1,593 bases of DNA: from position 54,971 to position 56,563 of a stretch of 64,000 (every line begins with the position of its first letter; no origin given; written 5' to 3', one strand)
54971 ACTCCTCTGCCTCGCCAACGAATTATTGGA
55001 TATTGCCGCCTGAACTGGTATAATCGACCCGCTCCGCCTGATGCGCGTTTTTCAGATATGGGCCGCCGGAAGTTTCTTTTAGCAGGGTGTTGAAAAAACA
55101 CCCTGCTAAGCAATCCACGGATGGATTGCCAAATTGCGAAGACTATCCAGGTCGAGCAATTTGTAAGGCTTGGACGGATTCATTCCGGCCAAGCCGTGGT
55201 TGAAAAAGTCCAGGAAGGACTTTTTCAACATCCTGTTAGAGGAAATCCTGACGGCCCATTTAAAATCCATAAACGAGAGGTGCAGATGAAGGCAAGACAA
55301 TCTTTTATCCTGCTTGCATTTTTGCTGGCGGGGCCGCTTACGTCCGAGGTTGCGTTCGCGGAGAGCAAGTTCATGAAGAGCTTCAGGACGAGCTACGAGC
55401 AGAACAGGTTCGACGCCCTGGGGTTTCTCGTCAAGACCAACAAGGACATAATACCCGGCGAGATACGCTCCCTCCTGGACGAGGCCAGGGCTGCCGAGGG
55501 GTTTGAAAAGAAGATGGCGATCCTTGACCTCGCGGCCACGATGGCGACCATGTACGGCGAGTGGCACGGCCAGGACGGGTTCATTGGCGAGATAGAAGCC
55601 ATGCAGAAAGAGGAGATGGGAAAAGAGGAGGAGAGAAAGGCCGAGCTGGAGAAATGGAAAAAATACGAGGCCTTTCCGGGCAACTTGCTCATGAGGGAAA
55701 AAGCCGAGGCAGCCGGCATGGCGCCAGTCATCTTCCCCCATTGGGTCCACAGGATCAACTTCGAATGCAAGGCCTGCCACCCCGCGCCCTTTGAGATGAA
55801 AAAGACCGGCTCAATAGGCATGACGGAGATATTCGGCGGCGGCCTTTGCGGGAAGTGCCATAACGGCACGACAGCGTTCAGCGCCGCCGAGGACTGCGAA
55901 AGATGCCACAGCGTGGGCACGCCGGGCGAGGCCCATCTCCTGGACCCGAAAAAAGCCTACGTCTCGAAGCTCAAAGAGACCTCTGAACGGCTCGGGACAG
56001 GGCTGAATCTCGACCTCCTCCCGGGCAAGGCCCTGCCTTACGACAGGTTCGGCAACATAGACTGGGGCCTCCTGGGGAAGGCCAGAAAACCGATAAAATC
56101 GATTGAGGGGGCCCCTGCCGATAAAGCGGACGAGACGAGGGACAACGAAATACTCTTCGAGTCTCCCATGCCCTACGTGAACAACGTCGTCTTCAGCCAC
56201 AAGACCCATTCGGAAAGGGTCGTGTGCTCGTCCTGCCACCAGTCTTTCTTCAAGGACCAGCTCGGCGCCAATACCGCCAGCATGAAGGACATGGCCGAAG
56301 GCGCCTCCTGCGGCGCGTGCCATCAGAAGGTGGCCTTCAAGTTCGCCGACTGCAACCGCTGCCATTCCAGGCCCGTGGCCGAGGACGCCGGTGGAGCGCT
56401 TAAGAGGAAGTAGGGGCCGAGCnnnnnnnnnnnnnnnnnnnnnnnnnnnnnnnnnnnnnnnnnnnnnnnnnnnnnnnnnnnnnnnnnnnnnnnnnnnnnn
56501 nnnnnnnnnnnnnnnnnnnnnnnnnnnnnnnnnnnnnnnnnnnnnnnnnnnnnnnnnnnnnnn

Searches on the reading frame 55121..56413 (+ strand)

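Call 62: search_protein_families(library=pfam, proteins=[window:55121-56413:+], max_evalue=0.00001)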
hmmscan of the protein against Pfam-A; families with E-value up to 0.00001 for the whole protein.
window:55121-56413:+ (430 aa): 2 families
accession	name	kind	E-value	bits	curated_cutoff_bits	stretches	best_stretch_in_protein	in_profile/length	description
PF14522.11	Cytochrome_C7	-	5.2e-25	87.5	24.8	2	203-264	1-67/67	Cytochrome c7 and related cytochrome c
PF02085.21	Cytochrom_CIII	-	2.1e-08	34.9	22.9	0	350-403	15-55/101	Class III cytochrome C family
